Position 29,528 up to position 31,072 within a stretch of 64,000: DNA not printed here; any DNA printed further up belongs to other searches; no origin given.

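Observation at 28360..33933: Flagellar-linked decarboxylase + ATP-grasp + PLP-fold operon: candidate undescribed amine-conjugate pathway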

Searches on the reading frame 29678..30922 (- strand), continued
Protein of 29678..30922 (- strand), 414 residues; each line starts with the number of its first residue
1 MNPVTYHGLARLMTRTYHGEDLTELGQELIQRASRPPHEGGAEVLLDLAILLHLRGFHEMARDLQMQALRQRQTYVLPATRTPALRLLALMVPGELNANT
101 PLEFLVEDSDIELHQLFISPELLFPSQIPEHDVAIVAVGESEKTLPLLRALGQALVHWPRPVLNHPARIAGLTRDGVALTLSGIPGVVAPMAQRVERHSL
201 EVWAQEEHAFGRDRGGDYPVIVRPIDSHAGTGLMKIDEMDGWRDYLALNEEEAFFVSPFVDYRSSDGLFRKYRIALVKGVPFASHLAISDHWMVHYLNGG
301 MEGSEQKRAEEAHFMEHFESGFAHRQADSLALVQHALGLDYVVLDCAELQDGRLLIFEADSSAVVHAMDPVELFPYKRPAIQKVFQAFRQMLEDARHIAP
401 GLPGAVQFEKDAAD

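Call 42: search_protein_families(library=pfam, proteins=[L038:12961-15483:+, L051:12737-13726:+, L051:13733-14635:+, L040:12903-13922:+, L024:12450-14021:-, L024:11341-12114:-, L022:6983-8140:+, L062:13086-14627:+, L062:14615-15742:+, L082:2636-6025:-], max_evalue=0.001)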
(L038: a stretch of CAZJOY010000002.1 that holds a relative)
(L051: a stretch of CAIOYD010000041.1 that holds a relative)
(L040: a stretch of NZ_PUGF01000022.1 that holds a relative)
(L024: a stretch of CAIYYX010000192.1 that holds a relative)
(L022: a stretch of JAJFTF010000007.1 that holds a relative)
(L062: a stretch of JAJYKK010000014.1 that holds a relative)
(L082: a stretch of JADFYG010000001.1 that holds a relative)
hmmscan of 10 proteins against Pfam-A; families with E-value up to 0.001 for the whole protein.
L038:12961-15483:+ (840 aa): 3 families
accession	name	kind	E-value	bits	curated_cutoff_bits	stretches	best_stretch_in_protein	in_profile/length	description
PF01973.23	MptE-like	-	5.9e-41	140.5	34.6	1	180-344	2-170/171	6-hydroxymethylpterin diphosphokinase MptE-like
PF24575.1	TPR_Slam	-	1.4e-06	29.1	35.2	0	760-807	54-101/104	Surface lipoprotein assembly modifier, N-terminal TPR repeats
PF09976.15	TPR_21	-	0.00049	20.3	25.5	0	658-796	50-191/193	Tetratricopeptide repeat-like domain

L051:12737-13726:+ (329 aa): 1 family
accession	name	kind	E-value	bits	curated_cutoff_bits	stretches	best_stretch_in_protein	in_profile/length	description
PF00753.33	Lactamase_B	-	3e-19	70.2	22.7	1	99-275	7-173/196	Metallo-beta-lactamase superfamily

L051:13733-14635:+ (300 aa): 3 families
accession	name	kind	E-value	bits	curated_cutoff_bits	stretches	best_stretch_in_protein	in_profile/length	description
PF01370.27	Epimerase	-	2.7e-24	86.3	20.9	1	4-222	2-238/240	NAD dependent epimerase/dehydratase family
PF08338.16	DUF1731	-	9.7e-15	54.5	27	1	250-295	1-46/47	Domain of unknown function (DUF1731)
PF16363.11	GDP_Man_Dehyd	-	6.2e-09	36.2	27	0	4-131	1-146/332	GDP-mannose 4,6 dehydratase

L040:12903-13922:+ (339 aa): 2 families
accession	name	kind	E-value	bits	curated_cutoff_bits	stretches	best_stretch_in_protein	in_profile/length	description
PF00753.33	Lactamase_B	-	7.9e-18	65.5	22.7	1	109-277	7-161/196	Metallo-beta-lactamase superfamily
PF12706.13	Lactamase_B_2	-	0.00032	20.8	27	1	120-168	3-48/200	Beta-lactamase superfamily domain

L024:12450-14021:- (523 aa): 1 family
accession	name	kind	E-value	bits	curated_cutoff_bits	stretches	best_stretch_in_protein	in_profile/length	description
PF02120.21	Flg_hook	-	2.4e-12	46.9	29.8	1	450-520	8-78/85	Flagellar hook-length control protein FliK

L024:11341-12114:- (257 aa): 2 families
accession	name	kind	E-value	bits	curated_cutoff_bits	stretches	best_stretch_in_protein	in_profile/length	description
PF07317.18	PilZN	-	8.7e-27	93.6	23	1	23-129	1-107/107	Flagellar regulator YcgR, PilZN domain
PF07238.19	PilZ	-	1.7e-09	38.3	22.5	1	131-247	1-101/102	PilZ domain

L022:6983-8140:+ (385 aa): 1 family
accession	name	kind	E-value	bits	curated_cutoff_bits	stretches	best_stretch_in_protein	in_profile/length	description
PF02120.21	Flg_hook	-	1.1e-11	44.8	29.8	1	311-381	8-78/85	Flagellar hook-length control protein FliK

L062:13086-14627:+ (513 aa): 23 families
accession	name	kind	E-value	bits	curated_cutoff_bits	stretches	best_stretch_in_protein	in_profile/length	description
PF00515.34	TPR_1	-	5.2e-38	127.8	27.8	3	162-190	1-29/34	Tetratricopeptide repeat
PF07719.23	TPR_2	-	9.5e-30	100.7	27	4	60-91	1-32/34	Tetratricopeptide repeat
PF13181.12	TPR_8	-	3.9e-25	86.3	25.7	1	162-189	1-28/34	Tetratricopeptide repeat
PF13431.12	TPR_17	-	7.4e-24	82.4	24.4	1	117-148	2-33/34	Tetratricopeptide repeat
PF13424.12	TPR_12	-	1.2e-23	83.5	30.1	3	94-157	3-74/77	Tetratricopeptide repeat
PF13414.12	TPR_11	-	7.9e-23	80.3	26.8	4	135-175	1-41/42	TPR repeat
PF13432.12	TPR_16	-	6.4e-21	74.9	32.7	2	133-194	2-63/65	Tetratricopeptide repeat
PF14559.12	TPR_19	-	5.3e-19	68.8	25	1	108-166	5-63/68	Tetratricopeptide repeat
PF13428.12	TPR_14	-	2.5e-18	65.2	23.5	0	27-67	2-42/44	Tetratricopeptide repeat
PF13374.12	TPR_10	-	9.8e-18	64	27.5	1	130-157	4-31/42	Tetratricopeptide repeat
PF13176.12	TPR_7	-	1.5e-17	62.6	27.9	1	130-163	1-34/36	Tetratricopeptide repeat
PF23914.1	TPR_CcmH_CycH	-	2.7e-16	60.2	42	1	60-157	50-150/158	Cytochrome c-type biogenesis protein H TPR domain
PF13371.12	TPR_9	-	1.9e-10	41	35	1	35-102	4-70/73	Tetratricopeptide repeat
PF25063.1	ARM_TT21_C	-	7.3e-10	39.5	35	1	129-212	96-180/209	Tetratricopeptide repeat protein 21 C-terminal ARM domain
PF13174.12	TPR_6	-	2.7e-09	37.5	26.3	0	27-57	1-31/33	Tetratricopeptide repeat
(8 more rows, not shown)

L062:14615-15742:+ (375 aa): 2 families
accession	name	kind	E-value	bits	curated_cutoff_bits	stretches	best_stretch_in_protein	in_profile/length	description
PF01075.23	Glyco_transf_9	-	2.2e-07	30.9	22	1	264-316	166-218/247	Glycosyltransferase family 9 (heptosyltransferase)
PF04413.22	Glycos_transf_N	-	0.00061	19.8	23.9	1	22-80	9-65/179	3-Deoxy-D-manno-octulosonic-acid transferase (kdotransferase)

L082:2636-6025:- (1129 aa): 6 families
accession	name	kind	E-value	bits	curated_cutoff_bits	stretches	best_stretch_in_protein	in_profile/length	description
PF00669.25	Flagellin_N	-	5.7e-19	69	26.6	1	4-139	1-137/139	Bacterial flagellin N-terminal helical region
PF02876.24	Stap_Strp_tox_C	-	9.6e-10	39.1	27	0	452-486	51-85/96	Staphylococcal/Streptococcal toxin, beta-grasp domain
PF07196.18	Flagellin_IN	-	6.4e-08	33.1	22.7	0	696-726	3-34/55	Flagellin hook IN motif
PF21989.2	RA_2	-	5.6e-07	30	27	0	577-605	4-32/94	RA like domain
PF00700.27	Flagellin_C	-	3.8e-05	24.4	23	1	1048-1128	4-86/86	Bacterial flagellin C-terminal helical region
PF21403.4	OTU1_UBXL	-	0.00031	21.7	22.7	0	698-731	6-38/49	OTU1, UBXL domain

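Call 46: search_solved_structures(query=A1, max_evalue=10, show_alignments=4)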
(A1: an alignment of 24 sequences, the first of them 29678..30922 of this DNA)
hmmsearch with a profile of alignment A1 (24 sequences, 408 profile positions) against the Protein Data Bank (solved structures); distinct sequences matched with E-value up to 10: 10.
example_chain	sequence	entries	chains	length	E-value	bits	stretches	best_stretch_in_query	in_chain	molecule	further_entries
3vpd_A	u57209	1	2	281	0.012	17.6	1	167-317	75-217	Ribosomal protein S6 modification protein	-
1auv_A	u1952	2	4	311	0.31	12.9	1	217-269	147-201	SYNAPSIN IA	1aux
2p0a_A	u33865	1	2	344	0.43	12.5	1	220-349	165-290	Synapsin-3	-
4fu0_A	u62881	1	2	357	0.43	12.5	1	180-255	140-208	D-alanine--D-alanine ligase 7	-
5d8d_A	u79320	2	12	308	0.43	12.5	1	209-260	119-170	D-alanine--D-alanine ligase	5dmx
3vot_A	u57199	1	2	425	0.43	12.5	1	218-258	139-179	L-amino acid ligase, BL00235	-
4zqi_A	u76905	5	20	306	0.48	12.3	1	184-255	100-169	D-alanine--D-alanine ligase | D-alanine-D-alanine ligase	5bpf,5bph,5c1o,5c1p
3v4z_A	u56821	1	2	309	0.48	12.3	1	184-255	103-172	D-alanine--D-alanine ligase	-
1pk8_A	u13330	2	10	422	0.58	12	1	217-269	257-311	rat synapsin I | Synapsin I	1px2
1i7l_A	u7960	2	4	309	0.62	11.9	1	219-354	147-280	SYNAPSIN II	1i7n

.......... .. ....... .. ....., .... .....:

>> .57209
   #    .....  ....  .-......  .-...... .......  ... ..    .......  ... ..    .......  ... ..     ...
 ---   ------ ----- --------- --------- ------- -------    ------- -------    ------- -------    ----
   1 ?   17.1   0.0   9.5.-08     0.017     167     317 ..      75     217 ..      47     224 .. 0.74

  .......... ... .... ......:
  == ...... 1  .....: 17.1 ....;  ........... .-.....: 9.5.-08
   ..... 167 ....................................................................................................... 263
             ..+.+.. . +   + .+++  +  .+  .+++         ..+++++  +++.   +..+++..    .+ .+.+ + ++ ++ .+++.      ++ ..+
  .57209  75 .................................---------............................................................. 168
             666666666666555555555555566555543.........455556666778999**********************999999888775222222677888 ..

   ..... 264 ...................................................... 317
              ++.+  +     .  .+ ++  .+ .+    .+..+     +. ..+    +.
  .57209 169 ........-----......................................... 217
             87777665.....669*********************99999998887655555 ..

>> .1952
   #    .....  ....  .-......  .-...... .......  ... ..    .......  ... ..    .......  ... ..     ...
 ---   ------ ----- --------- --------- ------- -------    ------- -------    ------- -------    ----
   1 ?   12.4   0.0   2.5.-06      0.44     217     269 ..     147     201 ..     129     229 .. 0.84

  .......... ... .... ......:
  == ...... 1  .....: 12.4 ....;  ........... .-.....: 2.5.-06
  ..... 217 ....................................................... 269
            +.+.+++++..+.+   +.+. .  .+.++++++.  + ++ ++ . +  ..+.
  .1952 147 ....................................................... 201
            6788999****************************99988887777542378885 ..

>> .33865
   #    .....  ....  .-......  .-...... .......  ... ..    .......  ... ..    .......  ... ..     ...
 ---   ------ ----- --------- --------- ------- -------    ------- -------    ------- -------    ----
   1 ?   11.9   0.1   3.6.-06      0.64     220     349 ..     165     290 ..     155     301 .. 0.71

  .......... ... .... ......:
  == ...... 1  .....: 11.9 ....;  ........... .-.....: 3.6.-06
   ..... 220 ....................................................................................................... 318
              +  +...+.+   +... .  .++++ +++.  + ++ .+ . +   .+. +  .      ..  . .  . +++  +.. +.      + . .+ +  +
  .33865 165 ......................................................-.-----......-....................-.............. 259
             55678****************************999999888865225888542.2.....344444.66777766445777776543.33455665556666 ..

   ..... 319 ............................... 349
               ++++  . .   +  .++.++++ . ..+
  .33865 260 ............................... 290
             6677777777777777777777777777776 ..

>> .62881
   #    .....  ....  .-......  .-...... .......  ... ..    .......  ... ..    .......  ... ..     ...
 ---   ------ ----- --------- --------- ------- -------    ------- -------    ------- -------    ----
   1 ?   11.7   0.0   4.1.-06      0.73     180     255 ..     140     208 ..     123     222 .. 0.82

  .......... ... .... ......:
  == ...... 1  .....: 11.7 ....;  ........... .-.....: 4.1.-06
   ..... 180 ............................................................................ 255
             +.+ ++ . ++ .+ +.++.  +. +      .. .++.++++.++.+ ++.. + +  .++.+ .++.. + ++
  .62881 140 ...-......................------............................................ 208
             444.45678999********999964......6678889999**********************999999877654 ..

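Call 53: search_protein_families(library=pfam, alignment_id=A1, max_evalue=1)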
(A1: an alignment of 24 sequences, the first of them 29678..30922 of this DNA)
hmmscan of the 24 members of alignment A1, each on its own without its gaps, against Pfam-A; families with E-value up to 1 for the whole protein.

A. member 1, window:29678-30922:- (414 aa): 1 family
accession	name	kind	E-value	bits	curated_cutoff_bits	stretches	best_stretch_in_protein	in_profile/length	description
PF13424.12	TPR_12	-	0.0037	17.9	30.1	1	28-73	31-76/77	Tetratricopeptide repeat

B. families by the number of members that match (of 24 scanned): 13 families
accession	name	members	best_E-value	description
PF13424.12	TPR_12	15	0.0019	Tetratricopeptide repeat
PF13374.12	TPR_10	13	0.0024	Tetratricopeptide repeat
PF02955.21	GSH-S_ATP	7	0.039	Prokaryotic glutathione synthetase, ATP-grasp domain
PF08443.16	RimK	5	0.0068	RimK-like ATP-grasp domain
PF13480.13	Acetyltransf_6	3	0.0099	Acetyltransferase (GNAT) domain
PF14561.12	TPR_20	2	0.074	Tetratricopeptide repeat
PF02750.19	Synapsin_C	1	0.012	Synapsin, ATP binding domain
PF23125.1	Xre-MbcA-ParS_M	1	0.036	Antitoxin Xre/MbcA/ParS-like, middle domain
PF02426.22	MIase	1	0.065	Muconolactone delta-isomerase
PF13431.12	TPR_17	1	0.075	Tetratricopeptide repeat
PF24761.1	C2H2_ASCIZ_4th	1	0.076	ASCIZ forth C2H2 zinc finger domain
PF01318.25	Bromo_coat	1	0.2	Bromovirus coat protein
PF14243.11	R2K_3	1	0.24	ATP-grasp domain, R2K clade family 3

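Call 76: search_protein_families(library=pfam, proteins=[L013:7357-8559:+, L088:13020-14597:-, L088:14606-15631:-, L038:19148-20218:-, L038:20215-20871:-, L040:16221-17165:-, L040:17179-18111:+, L082:12885-13637:-, L082:13739-15043:-, L022:11241-13787:-], max_evalue=0.001)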
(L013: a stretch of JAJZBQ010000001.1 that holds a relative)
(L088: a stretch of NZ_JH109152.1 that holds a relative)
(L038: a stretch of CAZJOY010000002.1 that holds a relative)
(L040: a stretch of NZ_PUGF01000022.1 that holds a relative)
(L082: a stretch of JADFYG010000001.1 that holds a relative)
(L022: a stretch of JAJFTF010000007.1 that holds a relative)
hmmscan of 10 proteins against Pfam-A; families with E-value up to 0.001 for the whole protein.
L013:7357-8559:+ (400 aa): 3 families
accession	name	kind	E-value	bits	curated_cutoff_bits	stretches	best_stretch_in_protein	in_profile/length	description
PF11871.13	DUF3391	-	2.9e-34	119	27.8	1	2-133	2-136/136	Domain of unknown function (DUF3391)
PF13487.12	HD_5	-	2.2e-24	86.5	27.2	1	166-318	16-170/170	HD domain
PF01966.28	HD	-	7.4e-14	52.5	22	1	165-286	2-115/116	HD domain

L088:13020-14597:- (525 aa): 2 families
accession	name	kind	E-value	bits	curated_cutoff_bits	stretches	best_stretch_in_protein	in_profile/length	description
PF04055.27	Radical_SAM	-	5.9e-15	56.3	29.5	1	206-410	1-165/166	Radical SAM superfamily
PF02310.24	B12-binding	-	1.8e-12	47.6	32.1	1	19-129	11-119/121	B12 binding domain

L088:14606-15631:- (341 aa): 1 family
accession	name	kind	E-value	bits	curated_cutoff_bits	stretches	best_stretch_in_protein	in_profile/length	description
PF01973.23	MptE-like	-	9.2e-19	68.3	34.6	1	36-114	5-81/171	6-hydroxymethylpterin diphosphokinase MptE-like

L038:19148-20218:- (356 aa): 3 families
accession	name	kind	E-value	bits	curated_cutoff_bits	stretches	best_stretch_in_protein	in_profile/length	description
PF00483.29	NTP_transferase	-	2.9e-43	148.7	21.2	1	125-344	4-240/245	Nucleotidyl transferase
PF00571.33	CBS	-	4e-13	49.9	24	2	10-54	12-56/57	CBS domain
PF12804.13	NTP_transf_3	-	5.8e-07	30.3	27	1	125-246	3-116/160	MobA-like NTP transferase domain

L038:20215-20871:- (218 aa): 3 families
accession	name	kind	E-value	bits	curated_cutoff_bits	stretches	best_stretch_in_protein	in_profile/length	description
PF00132.30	Hexapep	-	2.5e-16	59.1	27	3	124-159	1-36/36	Bacterial transferase hexapeptide (six repeats)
PF17836.7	PglD_N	-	1.3e-08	35.7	23.4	1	6-71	2-67/78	PglD N-terminal domain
PF25084.1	LbH_EIF2B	-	1.6e-07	31.7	54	1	104-195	7-95/105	EIF2B subunit epsilon LbH domain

L040:16221-17165:- (314 aa): 2 families
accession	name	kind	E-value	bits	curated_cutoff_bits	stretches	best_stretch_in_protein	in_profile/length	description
PF03466.25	LysR_substrate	-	5.8e-26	91.6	28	1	118-306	2-205/209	LysR substrate binding domain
PF00126.33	HTH_1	-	5.5e-19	68.3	26.6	1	32-91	1-60/60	Bacterial regulatory helix-turn-helix protein, lysR family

L040:17179-18111:+ (310 aa): 1 family
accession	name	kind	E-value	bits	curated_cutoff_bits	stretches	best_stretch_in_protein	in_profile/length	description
PF00892.27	EamA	-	5.5e-51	172.8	28.2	2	6-138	4-134/135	EamA-like transporter family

L082:12885-13637:- (250 aa): 0 families

L082:13739-15043:- (434 aa): 3 families
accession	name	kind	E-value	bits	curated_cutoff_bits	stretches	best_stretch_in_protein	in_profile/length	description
PF16254.10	DUF4910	-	2.4e-90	302.2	26.6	1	14-351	4-247/247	Domain of unknown function (DUF4910)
PF09940.16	DUF2172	-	9.6e-34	116.1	27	1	61-151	1-91/92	Domain of unknown function (DUF2172)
PF16221.11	HTH_47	-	6.9e-24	83.6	27.1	1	353-428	2-77/78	winged helix-turn-helix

L022:11241-13787:- (848 aa): 6 families
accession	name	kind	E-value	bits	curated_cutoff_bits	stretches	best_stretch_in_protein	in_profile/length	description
PF08335.16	GlnD_UR_UTase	-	1.3e-43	148.8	21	1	158-297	2-141/141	GlnD PII-uridylyltransferase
PF01842.31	ACT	-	4.1e-12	46.1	27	1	779-838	1-61/66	ACT domain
PF01966.28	HD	-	3.1e-08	34.3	22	1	451-527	20-92/116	HD domain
PF01909.29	NTP_transf_2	-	3.2e-06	27.9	21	1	43-102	5-71/93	Nucleotidyltransferase domain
PF13291.12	ACT_4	-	0.0001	23.3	27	0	781-813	9-41/80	ACT domain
PF22754.3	bHLH-TF_ACT-like_plant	-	0.00028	21.5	27.6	0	666-708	7-49/75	Plant bHLH transcription factor, ACT-like domain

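Call 85: search_protein_families(library=ncbifam, proteins=[L038:12961-15483:+], max_evalue=0.1)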
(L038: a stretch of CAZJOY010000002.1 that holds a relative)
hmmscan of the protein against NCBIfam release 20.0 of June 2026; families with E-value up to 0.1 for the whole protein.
L038:12961-15483:+ (840 aa): 3 families
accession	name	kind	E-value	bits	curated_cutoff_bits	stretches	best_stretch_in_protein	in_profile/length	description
NF050051.1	FlagModPseD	domain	1e-09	37.6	670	1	199-513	225-549/640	flagellin modification protein PseD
TIGR02795.1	tol_pal_ybgF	equivalog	8.2e-05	23.2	90.1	0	766-834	15-87/119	tol-pal system protein YbgF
NF005232.0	PRK06733.1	equivalog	0.028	14.3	93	0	215-264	38-87/151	hypothetical protein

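Call 88: search_protein_representatives(alignment_id=A1)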
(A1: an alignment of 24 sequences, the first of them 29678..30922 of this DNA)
Query: 24 sequences, 408 profile positions. Proteins with E-value up to 0.001 (for the whole library): 3132; up to 1e-10: 2263; up to 1e-30: 1214. The best 150 are listed.
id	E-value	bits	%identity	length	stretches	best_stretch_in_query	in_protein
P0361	2.7e-179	612.6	-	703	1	10-402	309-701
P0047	5.0e-171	585.4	-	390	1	13-405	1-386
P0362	7.8e-168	574.8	-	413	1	8-405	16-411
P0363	6.1e-167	571.9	-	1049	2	37-403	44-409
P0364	1.0e-166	571.2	-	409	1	7-403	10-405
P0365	2.4e-166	569.9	-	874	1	7-403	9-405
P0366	1.1e-163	561.2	-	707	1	8-401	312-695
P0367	2.8e-158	543.4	-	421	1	7-402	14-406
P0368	1.2e-155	534.7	-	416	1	11-403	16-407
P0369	6.1e-155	532.4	-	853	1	13-401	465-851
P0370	4.6e-151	519.6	-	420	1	7-404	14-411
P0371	3.0e-149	513.6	-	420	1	10-400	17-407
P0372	3.2e-149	513.6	-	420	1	12-402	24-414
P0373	3.2e-149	513.5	-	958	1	11-402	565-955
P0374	1.2e-148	511.7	-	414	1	6-402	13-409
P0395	7.9e-138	476.0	-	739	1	9-402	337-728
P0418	1.6e-128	445.4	-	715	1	6-404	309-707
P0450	2.3e-116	405.3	-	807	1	10-402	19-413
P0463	8.7e-108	377.1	-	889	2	48-402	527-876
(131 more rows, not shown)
